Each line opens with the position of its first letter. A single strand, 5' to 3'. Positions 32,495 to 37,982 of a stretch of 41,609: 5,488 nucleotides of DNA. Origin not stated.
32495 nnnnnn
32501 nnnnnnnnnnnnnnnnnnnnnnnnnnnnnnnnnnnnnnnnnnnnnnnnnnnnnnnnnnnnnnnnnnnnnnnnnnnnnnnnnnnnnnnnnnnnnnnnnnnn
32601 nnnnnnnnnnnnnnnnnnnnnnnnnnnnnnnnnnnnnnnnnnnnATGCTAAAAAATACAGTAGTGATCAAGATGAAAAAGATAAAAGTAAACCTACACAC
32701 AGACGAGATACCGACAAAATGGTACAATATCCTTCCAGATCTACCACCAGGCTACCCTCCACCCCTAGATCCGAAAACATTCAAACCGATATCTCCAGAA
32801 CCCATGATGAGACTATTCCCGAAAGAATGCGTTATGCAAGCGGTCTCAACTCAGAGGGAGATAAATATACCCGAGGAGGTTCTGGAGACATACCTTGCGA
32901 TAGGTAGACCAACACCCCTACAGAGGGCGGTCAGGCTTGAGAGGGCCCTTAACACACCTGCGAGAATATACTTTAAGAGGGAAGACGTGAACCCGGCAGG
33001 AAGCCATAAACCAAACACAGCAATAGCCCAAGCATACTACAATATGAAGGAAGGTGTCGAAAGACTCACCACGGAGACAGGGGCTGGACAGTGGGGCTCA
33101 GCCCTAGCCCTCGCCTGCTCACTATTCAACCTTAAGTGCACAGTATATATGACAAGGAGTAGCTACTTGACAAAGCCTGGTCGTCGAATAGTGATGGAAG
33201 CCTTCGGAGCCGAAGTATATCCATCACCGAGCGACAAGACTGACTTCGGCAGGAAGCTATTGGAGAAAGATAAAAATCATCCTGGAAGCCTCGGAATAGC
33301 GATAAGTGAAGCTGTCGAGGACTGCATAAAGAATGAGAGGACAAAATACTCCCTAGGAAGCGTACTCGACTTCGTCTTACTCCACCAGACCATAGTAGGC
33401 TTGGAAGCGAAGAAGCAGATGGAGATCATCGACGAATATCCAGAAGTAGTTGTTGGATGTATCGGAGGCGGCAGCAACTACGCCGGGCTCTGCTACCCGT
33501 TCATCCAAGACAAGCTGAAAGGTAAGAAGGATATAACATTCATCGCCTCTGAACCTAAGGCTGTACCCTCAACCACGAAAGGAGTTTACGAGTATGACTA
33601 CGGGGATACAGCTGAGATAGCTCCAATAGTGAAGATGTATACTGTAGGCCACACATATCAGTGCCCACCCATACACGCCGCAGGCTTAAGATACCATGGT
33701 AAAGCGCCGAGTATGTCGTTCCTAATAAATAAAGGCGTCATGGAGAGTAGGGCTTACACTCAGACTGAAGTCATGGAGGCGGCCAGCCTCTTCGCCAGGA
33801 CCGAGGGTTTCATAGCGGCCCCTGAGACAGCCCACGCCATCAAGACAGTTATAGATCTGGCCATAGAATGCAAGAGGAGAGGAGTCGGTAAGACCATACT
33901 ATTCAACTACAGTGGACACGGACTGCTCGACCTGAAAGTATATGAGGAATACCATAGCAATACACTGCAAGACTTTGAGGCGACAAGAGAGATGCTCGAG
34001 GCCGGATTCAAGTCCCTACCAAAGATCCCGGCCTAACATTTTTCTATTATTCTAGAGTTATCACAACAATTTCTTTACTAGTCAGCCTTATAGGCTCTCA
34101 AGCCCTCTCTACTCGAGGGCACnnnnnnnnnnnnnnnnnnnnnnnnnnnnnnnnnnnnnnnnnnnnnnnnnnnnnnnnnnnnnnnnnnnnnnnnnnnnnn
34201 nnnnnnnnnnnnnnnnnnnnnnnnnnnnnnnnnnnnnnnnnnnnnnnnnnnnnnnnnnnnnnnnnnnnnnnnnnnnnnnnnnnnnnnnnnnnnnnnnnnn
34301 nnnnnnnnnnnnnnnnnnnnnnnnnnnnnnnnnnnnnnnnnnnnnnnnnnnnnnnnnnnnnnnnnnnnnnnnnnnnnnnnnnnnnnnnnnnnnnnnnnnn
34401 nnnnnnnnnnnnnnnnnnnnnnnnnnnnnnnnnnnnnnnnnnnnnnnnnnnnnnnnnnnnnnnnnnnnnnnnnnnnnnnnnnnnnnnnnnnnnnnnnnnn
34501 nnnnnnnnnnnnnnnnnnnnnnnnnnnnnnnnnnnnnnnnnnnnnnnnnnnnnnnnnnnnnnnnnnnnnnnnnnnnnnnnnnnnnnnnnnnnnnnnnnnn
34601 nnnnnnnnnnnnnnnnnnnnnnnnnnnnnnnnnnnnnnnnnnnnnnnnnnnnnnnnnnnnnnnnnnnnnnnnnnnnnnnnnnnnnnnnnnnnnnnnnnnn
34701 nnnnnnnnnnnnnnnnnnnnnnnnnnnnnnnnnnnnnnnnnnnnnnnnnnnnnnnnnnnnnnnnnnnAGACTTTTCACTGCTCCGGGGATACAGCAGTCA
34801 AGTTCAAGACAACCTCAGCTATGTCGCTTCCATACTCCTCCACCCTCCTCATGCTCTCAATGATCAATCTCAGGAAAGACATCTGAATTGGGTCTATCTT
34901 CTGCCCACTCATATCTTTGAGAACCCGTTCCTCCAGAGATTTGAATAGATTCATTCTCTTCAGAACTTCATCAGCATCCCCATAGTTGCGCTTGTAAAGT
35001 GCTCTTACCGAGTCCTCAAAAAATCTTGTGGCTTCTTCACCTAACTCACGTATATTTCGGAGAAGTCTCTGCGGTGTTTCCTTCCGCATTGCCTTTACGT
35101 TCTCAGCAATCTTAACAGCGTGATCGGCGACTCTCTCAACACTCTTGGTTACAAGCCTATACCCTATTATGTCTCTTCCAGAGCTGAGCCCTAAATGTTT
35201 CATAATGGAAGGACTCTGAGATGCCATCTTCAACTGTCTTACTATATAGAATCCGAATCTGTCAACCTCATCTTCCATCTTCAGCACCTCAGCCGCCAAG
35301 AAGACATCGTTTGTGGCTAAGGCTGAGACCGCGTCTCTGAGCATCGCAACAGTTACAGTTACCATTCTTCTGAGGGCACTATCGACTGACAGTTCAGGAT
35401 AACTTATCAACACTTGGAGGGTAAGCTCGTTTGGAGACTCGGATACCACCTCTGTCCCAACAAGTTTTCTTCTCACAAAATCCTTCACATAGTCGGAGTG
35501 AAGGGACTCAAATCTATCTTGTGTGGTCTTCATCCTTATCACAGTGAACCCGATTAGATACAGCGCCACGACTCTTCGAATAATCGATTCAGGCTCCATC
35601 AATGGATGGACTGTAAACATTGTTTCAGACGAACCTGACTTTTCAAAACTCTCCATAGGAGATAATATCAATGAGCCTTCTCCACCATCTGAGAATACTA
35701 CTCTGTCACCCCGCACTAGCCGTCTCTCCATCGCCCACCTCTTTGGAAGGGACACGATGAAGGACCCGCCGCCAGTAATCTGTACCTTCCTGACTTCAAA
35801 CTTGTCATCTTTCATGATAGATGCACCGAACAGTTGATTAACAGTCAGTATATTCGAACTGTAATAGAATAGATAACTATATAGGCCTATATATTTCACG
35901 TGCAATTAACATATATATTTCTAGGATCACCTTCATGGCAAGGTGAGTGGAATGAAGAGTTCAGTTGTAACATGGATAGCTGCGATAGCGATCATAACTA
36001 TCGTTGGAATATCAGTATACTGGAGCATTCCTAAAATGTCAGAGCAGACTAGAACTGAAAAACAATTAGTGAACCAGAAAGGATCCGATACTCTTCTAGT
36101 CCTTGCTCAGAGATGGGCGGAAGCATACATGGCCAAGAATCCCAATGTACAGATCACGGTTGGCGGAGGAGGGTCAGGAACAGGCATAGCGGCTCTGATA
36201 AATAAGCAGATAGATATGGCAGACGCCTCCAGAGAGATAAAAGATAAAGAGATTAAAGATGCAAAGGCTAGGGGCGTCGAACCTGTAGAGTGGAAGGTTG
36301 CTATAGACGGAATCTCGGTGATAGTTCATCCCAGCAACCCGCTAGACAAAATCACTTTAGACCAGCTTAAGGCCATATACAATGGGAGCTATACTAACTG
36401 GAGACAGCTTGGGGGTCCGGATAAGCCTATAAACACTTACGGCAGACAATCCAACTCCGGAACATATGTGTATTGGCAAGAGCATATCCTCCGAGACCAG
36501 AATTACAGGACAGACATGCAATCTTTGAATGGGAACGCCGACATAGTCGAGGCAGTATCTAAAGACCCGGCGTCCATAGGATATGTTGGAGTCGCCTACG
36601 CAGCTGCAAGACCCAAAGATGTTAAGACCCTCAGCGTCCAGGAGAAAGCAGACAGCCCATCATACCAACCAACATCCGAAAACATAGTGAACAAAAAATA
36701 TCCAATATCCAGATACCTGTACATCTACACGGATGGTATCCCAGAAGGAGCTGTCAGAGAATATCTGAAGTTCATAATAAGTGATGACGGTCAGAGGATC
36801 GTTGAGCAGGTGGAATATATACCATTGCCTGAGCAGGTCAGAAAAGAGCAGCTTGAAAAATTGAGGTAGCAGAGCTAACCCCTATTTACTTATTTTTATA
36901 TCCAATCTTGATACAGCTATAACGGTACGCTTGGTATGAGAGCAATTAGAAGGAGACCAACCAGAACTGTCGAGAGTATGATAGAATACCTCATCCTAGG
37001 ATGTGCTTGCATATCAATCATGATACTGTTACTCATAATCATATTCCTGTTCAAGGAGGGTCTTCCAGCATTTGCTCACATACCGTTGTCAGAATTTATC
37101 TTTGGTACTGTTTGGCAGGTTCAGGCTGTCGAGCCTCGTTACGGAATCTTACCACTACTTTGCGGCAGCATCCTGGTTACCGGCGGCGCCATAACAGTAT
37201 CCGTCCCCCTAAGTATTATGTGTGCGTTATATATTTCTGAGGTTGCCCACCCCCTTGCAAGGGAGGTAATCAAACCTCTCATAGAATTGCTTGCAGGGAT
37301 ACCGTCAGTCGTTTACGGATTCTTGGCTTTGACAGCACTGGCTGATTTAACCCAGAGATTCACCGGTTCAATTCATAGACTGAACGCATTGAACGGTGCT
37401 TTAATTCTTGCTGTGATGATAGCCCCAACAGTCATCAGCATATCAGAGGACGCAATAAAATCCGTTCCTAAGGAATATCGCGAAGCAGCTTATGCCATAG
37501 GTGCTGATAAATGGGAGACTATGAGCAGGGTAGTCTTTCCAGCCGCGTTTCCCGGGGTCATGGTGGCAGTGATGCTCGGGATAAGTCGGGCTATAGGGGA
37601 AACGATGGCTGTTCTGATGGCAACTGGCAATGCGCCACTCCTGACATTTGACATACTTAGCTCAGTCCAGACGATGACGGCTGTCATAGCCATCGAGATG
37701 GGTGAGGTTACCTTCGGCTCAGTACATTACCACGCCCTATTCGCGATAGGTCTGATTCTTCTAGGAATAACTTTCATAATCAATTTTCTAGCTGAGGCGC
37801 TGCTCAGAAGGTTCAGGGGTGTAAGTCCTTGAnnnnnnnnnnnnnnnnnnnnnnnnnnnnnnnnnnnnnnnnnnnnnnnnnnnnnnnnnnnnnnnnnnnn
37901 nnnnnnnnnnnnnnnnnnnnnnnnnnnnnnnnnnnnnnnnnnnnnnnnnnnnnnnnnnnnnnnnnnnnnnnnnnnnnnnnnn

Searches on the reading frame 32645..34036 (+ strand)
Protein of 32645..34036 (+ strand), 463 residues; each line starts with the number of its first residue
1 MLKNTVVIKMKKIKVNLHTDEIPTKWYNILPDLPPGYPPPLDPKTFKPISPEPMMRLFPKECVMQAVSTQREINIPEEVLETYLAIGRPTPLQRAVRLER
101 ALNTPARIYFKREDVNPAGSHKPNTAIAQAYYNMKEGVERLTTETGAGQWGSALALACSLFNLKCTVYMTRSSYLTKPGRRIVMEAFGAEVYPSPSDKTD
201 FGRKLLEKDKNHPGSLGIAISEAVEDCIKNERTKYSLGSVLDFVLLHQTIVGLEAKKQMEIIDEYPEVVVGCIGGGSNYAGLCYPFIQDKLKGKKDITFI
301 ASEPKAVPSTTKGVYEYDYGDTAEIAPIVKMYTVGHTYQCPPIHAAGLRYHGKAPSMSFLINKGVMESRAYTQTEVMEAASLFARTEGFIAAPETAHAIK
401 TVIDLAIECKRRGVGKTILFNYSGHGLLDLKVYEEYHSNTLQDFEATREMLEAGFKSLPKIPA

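Call 39: search_protein_families(library=pfam, proteins=[window:32645-34036:+], max_evalue=0.0001)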
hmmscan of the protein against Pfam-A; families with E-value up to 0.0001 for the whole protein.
window:32645-34036:+ (463 aa): 1 family
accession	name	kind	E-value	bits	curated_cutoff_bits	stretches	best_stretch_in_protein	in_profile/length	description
PF00291.31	PALP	-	6.6e-38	131.1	35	1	87-421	5-292/295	Pyridoxal-phosphate dependent enzyme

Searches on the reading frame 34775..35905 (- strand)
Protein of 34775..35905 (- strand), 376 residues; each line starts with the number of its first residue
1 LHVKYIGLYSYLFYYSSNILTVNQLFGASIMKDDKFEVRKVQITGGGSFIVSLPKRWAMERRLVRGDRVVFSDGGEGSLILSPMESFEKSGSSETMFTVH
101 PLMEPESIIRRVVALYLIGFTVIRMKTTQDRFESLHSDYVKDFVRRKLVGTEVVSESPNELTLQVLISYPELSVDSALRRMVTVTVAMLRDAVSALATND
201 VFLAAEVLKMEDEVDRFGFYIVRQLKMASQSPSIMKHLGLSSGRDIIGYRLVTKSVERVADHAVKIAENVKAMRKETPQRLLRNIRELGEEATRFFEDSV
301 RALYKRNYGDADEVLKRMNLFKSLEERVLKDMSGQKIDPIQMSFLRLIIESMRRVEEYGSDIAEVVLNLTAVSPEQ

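Call 40: search_protein_families(library=pfam, proteins=[window:34775-35905:-], max_evalue=0.0001)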
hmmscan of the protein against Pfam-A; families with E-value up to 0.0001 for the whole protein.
window:34775-35905:- (376 aa): 2 families
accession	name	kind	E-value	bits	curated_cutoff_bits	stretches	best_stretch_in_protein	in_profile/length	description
PF01895.24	PhoU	-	4.1e-24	85.2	23.5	1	178-270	1-89/89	PhoU domain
PF04014.23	MazE_antitoxin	-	1.7e-06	28.3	24.7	1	43-86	2-45/48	Antidote-toxin recognition MazE, bacterial antitoxin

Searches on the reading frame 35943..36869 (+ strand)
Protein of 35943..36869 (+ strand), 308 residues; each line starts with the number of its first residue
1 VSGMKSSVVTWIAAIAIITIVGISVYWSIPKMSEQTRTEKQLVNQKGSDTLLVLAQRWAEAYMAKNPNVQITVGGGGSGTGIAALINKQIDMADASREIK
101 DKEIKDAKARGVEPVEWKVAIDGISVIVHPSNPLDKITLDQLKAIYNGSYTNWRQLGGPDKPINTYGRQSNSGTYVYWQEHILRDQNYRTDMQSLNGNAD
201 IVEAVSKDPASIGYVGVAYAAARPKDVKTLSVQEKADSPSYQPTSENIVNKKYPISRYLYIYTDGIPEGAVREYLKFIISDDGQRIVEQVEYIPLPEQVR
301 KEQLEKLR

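Call 40: search_protein_families(library=pfam, proteins=[window:35943-36869:+], max_evalue=0.0001)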
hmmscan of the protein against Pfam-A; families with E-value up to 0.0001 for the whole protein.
window:35943-36869:+ (308 aa): 2 families
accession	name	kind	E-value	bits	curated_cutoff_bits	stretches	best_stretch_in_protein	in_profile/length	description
PF12849.12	PBP_like_2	-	8.5e-47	160.6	27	1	43-282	12-267/267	PBP superfamily domain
PF12727.12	PBP_like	-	2.6e-13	50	27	1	59-228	1-162/193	PBP superfamily domain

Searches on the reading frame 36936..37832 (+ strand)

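Call 40: search_protein_families(library=pfam, proteins=[window:36936-37832:+], max_evalue=0.0001)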
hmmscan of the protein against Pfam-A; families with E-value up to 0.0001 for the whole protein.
window:36936-37832:+ (298 aa): 1 family
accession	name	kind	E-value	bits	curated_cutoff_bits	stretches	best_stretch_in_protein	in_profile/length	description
PF00528.27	BPD_transp_1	-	1.5e-24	87.2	26.4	1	90-294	2-183/184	Binding-protein-dependent transport system inner membrane component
